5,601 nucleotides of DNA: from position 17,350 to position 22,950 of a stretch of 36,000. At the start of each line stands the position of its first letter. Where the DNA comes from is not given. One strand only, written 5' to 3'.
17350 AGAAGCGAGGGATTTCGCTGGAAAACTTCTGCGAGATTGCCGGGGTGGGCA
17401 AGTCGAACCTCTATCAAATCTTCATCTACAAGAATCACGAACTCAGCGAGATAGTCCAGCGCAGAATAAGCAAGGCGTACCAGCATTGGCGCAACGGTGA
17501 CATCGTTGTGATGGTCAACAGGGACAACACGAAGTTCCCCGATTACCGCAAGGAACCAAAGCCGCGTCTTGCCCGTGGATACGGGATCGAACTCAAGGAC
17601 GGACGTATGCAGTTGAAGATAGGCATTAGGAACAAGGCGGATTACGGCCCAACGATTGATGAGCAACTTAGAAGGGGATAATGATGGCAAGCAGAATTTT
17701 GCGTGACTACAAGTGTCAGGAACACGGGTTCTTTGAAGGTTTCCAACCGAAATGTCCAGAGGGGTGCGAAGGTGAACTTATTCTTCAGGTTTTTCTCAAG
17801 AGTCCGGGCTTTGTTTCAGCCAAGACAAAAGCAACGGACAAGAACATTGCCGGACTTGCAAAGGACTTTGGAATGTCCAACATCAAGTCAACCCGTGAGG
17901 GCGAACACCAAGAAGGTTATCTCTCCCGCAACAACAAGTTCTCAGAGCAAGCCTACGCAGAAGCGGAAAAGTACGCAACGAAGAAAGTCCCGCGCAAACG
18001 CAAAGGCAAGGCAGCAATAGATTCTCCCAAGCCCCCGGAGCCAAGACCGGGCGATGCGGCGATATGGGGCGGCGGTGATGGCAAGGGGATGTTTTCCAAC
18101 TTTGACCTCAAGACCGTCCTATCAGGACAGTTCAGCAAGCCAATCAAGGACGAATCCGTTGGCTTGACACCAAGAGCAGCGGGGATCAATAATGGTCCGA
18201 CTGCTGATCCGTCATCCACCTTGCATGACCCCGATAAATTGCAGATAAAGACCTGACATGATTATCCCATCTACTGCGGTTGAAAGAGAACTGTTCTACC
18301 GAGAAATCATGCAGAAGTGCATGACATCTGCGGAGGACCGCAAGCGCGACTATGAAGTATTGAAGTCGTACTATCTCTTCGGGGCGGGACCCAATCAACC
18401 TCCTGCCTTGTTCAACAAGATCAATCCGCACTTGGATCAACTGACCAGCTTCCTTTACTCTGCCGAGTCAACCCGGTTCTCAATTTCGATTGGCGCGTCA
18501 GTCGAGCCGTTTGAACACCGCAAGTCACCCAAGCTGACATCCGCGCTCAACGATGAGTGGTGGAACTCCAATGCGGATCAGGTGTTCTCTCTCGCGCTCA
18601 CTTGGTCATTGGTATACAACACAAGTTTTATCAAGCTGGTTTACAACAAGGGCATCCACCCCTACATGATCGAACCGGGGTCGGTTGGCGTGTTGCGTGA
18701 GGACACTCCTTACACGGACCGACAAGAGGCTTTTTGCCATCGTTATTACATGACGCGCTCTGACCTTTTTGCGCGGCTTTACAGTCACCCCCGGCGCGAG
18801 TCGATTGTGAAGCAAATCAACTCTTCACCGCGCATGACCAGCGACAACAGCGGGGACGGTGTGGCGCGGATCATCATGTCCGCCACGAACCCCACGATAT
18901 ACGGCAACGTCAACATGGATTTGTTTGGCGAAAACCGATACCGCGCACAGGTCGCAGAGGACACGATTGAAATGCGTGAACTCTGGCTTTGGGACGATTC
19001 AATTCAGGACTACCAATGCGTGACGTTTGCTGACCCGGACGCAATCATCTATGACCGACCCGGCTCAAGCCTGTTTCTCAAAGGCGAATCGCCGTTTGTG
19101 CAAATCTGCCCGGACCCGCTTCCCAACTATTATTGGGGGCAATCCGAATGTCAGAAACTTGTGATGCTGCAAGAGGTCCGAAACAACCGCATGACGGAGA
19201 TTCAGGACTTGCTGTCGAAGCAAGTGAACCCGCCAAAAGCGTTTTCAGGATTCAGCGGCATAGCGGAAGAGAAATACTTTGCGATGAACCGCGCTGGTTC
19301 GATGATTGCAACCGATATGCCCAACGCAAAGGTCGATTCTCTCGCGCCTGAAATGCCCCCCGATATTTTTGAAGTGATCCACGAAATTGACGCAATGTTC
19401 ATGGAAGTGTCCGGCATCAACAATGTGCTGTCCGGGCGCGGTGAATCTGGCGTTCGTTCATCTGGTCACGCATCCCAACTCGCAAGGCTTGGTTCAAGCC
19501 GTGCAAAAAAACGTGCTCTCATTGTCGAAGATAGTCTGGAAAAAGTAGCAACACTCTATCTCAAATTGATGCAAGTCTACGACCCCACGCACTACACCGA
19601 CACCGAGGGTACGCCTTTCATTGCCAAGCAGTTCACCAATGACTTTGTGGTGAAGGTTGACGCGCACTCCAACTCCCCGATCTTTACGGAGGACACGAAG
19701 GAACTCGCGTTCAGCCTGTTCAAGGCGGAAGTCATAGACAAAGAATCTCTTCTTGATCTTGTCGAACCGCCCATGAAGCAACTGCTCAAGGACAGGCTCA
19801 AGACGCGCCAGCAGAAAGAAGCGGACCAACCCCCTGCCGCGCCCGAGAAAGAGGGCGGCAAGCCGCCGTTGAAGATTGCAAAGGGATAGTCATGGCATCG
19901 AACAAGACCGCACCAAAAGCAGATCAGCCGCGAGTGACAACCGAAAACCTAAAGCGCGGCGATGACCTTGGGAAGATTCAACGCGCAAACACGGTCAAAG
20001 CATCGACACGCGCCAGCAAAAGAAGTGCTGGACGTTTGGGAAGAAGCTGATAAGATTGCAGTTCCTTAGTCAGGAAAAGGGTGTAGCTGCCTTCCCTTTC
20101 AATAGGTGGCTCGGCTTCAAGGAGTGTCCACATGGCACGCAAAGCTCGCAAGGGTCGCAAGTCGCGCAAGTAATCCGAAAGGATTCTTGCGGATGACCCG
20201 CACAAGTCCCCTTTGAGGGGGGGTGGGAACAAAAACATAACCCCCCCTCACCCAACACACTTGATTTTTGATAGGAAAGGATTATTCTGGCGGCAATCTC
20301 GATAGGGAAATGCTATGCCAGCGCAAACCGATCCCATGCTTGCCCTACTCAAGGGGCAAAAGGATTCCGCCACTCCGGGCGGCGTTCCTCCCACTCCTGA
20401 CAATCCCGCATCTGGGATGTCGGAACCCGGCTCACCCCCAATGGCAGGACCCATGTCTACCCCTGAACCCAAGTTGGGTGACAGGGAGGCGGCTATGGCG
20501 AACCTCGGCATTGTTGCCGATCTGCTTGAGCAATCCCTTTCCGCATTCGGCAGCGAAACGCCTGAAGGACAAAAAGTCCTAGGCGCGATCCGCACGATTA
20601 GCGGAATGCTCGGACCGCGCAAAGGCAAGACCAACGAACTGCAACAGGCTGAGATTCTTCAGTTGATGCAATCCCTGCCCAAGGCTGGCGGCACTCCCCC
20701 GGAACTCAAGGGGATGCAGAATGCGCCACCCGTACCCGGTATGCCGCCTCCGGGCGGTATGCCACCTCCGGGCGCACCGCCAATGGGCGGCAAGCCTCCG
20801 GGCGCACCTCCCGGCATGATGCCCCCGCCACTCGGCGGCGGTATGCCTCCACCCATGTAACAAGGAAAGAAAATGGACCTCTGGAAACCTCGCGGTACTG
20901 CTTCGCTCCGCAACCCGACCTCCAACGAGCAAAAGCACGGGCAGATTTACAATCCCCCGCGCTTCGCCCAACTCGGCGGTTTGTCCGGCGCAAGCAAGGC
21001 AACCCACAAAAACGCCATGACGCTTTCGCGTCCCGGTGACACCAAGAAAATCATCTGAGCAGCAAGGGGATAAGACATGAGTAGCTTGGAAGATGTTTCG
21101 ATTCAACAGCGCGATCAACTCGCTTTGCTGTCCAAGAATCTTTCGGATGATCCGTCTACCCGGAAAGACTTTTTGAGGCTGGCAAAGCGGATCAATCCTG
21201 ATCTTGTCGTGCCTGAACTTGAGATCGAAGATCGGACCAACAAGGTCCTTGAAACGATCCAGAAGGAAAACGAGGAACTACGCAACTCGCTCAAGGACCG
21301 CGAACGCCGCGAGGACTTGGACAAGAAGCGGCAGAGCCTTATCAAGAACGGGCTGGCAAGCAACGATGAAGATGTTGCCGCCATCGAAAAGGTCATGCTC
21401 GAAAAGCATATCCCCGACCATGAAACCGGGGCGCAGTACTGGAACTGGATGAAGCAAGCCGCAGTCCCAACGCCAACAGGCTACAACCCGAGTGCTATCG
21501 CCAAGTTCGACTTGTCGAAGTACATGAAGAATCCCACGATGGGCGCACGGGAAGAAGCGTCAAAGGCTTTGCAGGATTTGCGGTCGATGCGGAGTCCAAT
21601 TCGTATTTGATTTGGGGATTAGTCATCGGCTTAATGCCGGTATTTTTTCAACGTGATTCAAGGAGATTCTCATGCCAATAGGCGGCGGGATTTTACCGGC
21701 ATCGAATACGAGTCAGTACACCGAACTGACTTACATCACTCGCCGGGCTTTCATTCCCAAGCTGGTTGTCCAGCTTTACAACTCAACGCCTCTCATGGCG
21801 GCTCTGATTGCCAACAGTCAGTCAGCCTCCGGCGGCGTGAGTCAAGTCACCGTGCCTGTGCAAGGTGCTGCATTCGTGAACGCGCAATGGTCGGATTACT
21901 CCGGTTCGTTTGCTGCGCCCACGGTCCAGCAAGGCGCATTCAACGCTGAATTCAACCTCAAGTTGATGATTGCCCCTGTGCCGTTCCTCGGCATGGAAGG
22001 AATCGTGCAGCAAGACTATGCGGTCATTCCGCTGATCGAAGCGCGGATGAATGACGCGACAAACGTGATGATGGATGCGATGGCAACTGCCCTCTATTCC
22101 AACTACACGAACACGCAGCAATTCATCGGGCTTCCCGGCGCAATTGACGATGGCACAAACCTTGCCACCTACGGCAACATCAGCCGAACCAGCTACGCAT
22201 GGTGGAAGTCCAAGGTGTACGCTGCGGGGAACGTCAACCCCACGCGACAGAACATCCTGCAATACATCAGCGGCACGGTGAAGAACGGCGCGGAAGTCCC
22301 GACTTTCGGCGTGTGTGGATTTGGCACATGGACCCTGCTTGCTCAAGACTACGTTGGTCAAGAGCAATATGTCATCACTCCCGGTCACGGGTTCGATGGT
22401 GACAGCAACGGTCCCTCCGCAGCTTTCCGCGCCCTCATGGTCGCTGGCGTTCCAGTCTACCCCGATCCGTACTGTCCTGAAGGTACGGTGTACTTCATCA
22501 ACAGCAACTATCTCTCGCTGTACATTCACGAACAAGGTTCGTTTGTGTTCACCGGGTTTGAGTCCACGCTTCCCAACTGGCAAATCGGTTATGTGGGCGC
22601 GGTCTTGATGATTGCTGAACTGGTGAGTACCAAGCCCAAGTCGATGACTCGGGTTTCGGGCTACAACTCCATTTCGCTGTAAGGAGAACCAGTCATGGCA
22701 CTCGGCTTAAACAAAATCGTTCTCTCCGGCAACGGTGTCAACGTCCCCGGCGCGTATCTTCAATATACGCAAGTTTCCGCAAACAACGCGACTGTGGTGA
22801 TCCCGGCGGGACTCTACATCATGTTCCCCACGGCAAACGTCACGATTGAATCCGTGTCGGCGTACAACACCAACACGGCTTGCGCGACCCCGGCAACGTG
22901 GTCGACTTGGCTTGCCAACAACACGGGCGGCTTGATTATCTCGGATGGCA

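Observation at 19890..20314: Polycationic 13-codon micro-ORF with a consensus SD, built from a 9-nt periodic repeat and followed by a GNRA hairpin and a G7/C7 hairpin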

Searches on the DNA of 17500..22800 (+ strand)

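Call 5: search_dna_similar(query=window:17500-22800:+, collection=phages, mode=distant, max_rows=30)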
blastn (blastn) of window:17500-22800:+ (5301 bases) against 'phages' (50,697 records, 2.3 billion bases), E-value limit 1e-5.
Records with a match: 2; places in all: 2; records where one place covers at least 80% of the query: 0.
Best place of each record, by identity: 60-80% 2.
By first word of the organism name: Bacteriophage 2.
By host as written in the record: - 2.
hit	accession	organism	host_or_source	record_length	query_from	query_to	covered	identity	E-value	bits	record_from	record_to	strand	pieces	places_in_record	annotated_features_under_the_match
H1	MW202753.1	Bacteriophage sp.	Manatee Spring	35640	290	5188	59%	68.5%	2e-163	1138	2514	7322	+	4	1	portal protein | major capsid protein | hypothetical protein (x7)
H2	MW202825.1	Bacteriophage sp.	Manatee Spring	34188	873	5217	52%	69.5%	0e+0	1117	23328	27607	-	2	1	portal protein | major capsid protein | hypothetical protein (x5)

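Call 7: get_annotated_region(hit=H1, flank=3000)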
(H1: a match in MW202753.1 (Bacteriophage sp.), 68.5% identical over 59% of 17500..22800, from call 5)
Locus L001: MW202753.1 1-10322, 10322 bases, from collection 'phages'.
description: Bacteriophage sp. isolate ctz7E20, complete genome.
organism: Bacteriophage sp. (NCBI taxid 38018)
taxonomy: Viruses
host: -; source: Manatee Spring; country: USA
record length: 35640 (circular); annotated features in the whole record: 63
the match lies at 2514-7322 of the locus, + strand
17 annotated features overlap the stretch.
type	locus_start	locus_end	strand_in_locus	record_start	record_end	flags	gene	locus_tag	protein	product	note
CDS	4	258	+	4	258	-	-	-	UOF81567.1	hypothetical protein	-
CDS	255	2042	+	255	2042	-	-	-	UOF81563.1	terminase large subunit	-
CDS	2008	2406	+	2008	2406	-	-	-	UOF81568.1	hypothetical protein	-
CDS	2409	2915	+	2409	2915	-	-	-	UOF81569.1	hypothetical protein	-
CDS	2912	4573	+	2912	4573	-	-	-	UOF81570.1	portal protein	-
CDS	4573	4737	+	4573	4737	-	-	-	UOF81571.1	hypothetical protein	-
CDS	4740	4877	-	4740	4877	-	-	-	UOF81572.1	hypothetical protein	-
CDS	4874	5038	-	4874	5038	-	-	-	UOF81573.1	hypothetical protein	-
CDS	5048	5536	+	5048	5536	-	-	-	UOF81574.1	hypothetical protein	-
CDS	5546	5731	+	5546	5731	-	-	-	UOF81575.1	hypothetical protein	-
CDS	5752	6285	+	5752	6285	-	-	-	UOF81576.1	hypothetical protein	-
CDS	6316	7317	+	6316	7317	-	-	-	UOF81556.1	major capsid protein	-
CDS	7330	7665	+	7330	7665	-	-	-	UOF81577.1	hypothetical protein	-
CDS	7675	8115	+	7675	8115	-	-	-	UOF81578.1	hypothetical protein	-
CDS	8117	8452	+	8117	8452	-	-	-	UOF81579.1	hypothetical protein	-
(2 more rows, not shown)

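Call 8: get_annotated_region(hit=H2, flank=3000)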
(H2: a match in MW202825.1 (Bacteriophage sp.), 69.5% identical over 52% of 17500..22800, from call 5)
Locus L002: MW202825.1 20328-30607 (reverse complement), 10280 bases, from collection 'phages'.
description: UNVERIFIED_CONTAM: Bacteriophage sp. isolate ctah5458, complete genome.
organism: Bacteriophage sp. (NCBI taxid 38018)
taxonomy: Viruses
host: -; source: Manatee Spring; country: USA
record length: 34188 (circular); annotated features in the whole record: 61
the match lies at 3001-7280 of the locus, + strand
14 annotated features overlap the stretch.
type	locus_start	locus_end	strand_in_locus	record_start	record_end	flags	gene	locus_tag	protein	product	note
CDS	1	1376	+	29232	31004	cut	-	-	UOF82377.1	terminase large subunit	-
CDS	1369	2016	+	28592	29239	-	-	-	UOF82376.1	putative s adenosylmethionine dependent methyltransferase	-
CDS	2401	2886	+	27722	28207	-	-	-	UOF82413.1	hypothetical protein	-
CDS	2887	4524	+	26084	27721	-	-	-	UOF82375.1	portal protein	-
CDS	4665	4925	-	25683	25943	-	-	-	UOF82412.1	hypothetical protein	-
CDS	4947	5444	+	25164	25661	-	-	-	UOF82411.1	hypothetical protein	-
CDS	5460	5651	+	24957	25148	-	-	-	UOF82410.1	hypothetical protein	-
CDS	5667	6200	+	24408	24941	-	-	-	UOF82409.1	hypothetical protein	-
CDS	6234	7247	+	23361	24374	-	-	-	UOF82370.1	major capsid protein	-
CDS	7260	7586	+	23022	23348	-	-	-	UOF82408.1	hypothetical protein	-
CDS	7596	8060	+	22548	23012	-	-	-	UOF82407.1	hypothetical protein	-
CDS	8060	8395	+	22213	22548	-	-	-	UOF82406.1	hypothetical protein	-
CDS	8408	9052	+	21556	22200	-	-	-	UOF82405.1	hypothetical protein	-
CDS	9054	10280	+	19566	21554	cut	-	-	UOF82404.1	hypothetical protein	-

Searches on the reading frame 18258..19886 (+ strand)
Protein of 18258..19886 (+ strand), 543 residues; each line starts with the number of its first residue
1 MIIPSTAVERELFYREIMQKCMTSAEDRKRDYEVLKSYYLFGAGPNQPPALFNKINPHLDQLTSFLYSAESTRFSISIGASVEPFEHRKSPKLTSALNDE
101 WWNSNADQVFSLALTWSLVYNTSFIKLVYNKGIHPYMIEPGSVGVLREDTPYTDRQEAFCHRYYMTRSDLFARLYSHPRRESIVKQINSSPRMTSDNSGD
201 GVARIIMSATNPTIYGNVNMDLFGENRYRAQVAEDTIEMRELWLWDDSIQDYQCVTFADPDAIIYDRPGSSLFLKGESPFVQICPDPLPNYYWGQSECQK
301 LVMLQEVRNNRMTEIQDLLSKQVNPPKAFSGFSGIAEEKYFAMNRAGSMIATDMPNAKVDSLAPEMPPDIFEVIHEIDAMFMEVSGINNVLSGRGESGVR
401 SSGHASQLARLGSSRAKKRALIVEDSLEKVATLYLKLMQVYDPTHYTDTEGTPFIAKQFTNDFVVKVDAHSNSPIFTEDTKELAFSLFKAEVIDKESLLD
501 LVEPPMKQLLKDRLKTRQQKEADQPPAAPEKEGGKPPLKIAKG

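Call 15: find_related_loci(query=A1, collection=viral_contigs, flank=4000)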
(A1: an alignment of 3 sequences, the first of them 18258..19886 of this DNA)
Query A1 (543 aa) in viral_contigs; peptide patterns used: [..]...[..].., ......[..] (x = any residue, [..] = any of these).
600 stretches matched a pattern (row limit reached: there are more); 552 encode a relative of the query (tblastn E <= 1e-3); the best 80 are kept; 80 distinct loci.
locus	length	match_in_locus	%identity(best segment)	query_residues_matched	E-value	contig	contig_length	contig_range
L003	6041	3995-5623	92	1-543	0e+0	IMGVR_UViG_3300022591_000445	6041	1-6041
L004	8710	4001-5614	74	1-535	0e+0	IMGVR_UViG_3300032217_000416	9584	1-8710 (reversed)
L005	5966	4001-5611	74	1-534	0e+0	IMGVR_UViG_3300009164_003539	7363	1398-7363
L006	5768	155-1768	74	1-535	0e+0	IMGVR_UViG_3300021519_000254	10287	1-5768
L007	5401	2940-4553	74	1-535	0e+0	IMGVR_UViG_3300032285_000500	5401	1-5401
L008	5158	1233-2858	74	1-541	0e+0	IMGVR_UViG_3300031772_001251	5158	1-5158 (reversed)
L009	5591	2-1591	77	14-541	0e+0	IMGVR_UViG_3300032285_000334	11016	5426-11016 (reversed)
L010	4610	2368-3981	73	1-537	0e+0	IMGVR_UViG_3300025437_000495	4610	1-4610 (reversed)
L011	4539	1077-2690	73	1-535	0e+0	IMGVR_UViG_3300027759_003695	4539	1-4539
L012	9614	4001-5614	73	1-537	0e+0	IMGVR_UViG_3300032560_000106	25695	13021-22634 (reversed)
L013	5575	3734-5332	74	1-529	0e+0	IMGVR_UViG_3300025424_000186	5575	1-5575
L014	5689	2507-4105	74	1-529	0e+0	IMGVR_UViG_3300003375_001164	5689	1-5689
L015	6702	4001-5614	73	1-537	0e+0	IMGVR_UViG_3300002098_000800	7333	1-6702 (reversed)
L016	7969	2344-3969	73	1-541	0e+0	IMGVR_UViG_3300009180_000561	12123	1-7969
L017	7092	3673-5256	73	1-529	0e+0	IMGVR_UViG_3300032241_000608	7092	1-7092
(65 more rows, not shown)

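Call 26: search_protein_families(library=phrogs, proteins=[window:18258-19886:+], max_evalue=0.01)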
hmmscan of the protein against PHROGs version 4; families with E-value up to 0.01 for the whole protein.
window:18258-19886:+ (543 aa): 3 families
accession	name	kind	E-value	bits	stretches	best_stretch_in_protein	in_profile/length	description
phrog_1216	-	head and packaging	9.4e-07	28.7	1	227-409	289-477/714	portal protein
phrog_156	-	head and packaging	0.0026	17.2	0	299-439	315-458/681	portal protein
phrog_332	-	connector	0.0065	15.9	1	93-338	110-320/560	head-tail adaptor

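Call 27: search_protein_families(library=pfam, proteins=[window:18258-19886:+], max_evalue=0.01)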
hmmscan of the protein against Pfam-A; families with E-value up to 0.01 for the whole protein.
window:18258-19886:+ (543 aa): 1 family
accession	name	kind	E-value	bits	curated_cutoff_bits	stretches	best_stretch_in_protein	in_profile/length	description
PF23899.1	SU10_portal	-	1.1e-09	37.8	30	1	133-441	191-477/593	Phage SU10 portal protein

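Call 86: search_dna_similar(query=window:18258-19886:+, collection=phages, mode=protein, max_rows=30, max_evalue=1e-8)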
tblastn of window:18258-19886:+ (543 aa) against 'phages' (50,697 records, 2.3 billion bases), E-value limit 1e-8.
Records with a match: 2; places in all: 2; records where one place covers at least 80% of the query: 2.
Best place of each record, by identity: 60-80% 2.
By first word of the organism name: Bacteriophage 2.
By host as written in the record: - 2.
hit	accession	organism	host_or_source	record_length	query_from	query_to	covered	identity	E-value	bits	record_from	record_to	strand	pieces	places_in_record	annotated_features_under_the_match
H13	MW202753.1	Bacteriophage sp.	Manatee Spring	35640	1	543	100%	68.0%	0e+0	753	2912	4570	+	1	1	portal protein | hypothetical protein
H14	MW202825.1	Bacteriophage sp.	Manatee Spring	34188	1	543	100%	67.3%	0e+0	736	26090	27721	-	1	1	portal protein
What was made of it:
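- Tried and rejected: None exists for the portal (call 86).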

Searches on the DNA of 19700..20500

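Call 4: search_rna_families(source=window, start=19700, end=20500, threshold=evalue, max_evalue=10, show_alignments=3)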
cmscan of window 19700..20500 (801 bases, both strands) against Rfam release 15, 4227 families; matches with E-value up to 10: 3.
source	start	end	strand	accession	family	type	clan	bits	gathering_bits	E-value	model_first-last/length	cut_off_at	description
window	20446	20500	-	RF04317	aceE-II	Cis-reg;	-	16.1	100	0.095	135-190/190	5'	aceE-II ncRNA motif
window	20392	20469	+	RF02480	GlsR14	Gene; snRNA; snoRNA; CD-box;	-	11.8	90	6.2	1-68/68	no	Small nucleolar RNA GlsR14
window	19820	19913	-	RF02145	MEG8_1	Gene; lncRNA;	-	10.6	70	9.6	1-97/97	no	Maternally expressed 8 exon 1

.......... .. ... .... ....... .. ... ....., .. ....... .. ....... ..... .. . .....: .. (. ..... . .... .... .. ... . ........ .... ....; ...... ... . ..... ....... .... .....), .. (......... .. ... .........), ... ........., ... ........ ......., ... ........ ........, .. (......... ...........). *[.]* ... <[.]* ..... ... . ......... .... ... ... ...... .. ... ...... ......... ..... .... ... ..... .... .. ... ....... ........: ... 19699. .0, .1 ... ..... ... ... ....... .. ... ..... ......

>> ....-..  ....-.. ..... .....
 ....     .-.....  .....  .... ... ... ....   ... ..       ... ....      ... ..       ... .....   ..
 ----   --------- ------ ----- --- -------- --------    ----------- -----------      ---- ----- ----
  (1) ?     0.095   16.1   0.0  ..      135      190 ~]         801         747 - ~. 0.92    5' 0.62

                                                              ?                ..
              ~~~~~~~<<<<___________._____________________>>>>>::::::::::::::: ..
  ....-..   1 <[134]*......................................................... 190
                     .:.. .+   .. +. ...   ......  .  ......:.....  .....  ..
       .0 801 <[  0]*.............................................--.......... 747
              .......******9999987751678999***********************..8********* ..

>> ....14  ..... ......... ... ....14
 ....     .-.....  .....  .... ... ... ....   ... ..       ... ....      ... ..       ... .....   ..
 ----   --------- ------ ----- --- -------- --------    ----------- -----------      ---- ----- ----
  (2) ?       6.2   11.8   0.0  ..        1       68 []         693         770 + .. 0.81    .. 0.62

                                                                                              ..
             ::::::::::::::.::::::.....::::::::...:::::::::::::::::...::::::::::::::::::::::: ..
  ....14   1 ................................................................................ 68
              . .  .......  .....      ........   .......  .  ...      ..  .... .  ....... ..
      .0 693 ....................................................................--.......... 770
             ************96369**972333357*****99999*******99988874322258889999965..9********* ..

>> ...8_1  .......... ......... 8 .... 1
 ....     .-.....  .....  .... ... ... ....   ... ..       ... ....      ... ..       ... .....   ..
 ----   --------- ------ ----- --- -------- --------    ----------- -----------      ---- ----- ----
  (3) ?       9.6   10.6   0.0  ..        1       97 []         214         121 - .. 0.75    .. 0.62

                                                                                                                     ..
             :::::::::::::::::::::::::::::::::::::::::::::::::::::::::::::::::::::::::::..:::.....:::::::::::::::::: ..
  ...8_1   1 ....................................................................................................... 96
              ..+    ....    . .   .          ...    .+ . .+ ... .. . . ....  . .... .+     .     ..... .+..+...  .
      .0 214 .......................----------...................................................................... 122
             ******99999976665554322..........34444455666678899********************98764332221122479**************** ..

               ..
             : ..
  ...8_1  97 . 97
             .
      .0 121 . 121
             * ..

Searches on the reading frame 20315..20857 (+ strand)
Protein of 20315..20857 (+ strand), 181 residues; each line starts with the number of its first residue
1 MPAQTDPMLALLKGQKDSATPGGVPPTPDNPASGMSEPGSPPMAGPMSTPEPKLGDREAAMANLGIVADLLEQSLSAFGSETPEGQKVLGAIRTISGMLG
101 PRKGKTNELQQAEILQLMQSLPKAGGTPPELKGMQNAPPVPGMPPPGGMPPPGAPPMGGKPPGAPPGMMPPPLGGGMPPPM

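Call 26: search_protein_families(library=phrogs, proteins=[window:20315-20857:+], max_evalue=0.01)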
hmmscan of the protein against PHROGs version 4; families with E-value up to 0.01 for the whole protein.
window:20315-20857:+ (181 aa): 0 families

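Call 27: search_protein_families(library=pfam, proteins=[window:20315-20857:+], max_evalue=0.01)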
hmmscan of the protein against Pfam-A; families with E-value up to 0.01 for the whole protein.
window:20315-20857:+ (181 aa): 0 families

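Call 53: search_solved_structures(query=window:20315-20857:+, max_evalue=1)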
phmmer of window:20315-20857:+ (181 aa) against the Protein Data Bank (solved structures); distinct sequences matched with E-value up to 1: 0.

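Call 55: find_homologous_proteins(query=window:20315-20857:+)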
Query window:20315-20857:+ (181 aa): 753 proteins with E <= 0.001 among 3386 candidates; the best 120 are listed.
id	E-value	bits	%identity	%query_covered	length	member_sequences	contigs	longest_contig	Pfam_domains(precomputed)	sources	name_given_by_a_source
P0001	2.0e-70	255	87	75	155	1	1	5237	-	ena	-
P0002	3.5e-60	221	74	76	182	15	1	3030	-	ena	-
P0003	5.2e-56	208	70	76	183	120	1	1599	-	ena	-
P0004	1.5e-55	206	72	65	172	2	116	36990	-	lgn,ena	-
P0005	1.6e-55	206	65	94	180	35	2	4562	-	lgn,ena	-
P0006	6.0e-55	204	69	76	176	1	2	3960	-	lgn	-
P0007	1.4e-54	203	66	94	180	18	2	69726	-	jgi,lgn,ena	jgi:hypothetical protein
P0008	1.6e-54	203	72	65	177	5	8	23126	-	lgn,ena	-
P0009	4.6e-54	201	69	76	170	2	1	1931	-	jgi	jgi:hypothetical protein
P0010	1.7e-53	200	63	94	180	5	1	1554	-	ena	-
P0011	5.5e-53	198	67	75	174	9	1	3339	-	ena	-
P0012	7.0e-53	198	67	76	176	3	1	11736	-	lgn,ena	-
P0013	1.9e-52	196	67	76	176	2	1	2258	-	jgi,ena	-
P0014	3.7e-52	195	65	76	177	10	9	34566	-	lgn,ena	-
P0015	5.1e-52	195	64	79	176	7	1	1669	-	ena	-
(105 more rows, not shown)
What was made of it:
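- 20315..20860 (+): Next gene: a 181-aa Pro/Gly/Met-rich protein of unknown function, the usual downstream neighbour of the micro-ORF cluster. 753 homologous clusters, all unnamed (call 55).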

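Call 84: predict_structure(alignment_id=A5)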
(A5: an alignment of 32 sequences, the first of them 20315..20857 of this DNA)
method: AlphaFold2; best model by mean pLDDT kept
length: 181 residues; sequences in the alignment: 32
mean_pLDDT: 60.3   pTM: 0.30
mean pLDDT of the five models: 60.3, 58.3, 55.7, 55.6, 54.8
residues with pLDDT >= 90: 24; 70-90: 23; 50-70: 71; < 50: 63
segments of 3 or more residues with pLDDT < 50: 1-4, 16-24, 27-40, 125-128, 147-151, 153-160, 162-167
pLDDT, mean of each block of 10 residues (from residue 1): 51 50 45 40 53 72 88 91 95 87 53 62 49 50 49 47 49 56 56
secondary structure, 60 per line:
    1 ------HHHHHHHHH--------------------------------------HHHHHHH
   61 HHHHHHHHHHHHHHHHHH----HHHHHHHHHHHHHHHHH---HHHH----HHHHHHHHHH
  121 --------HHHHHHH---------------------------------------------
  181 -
elements in order: H7-15 H54-78 H83-99 H103-106 H111-120 H129-135
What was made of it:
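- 20315..20860 (+): AlphaFold2 gives a confident two-helix core (about residues 54-99) and otherwise low-confidence, probably disordered sequence; mean pLDDT is 60 (call 84).
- Tried and rejected: AlphaFold2 of the downstream Pro/Gly/Met-rich protein: mean pLDDT 60, with only a two-helix core confident, so I ran no fold search (call 84).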
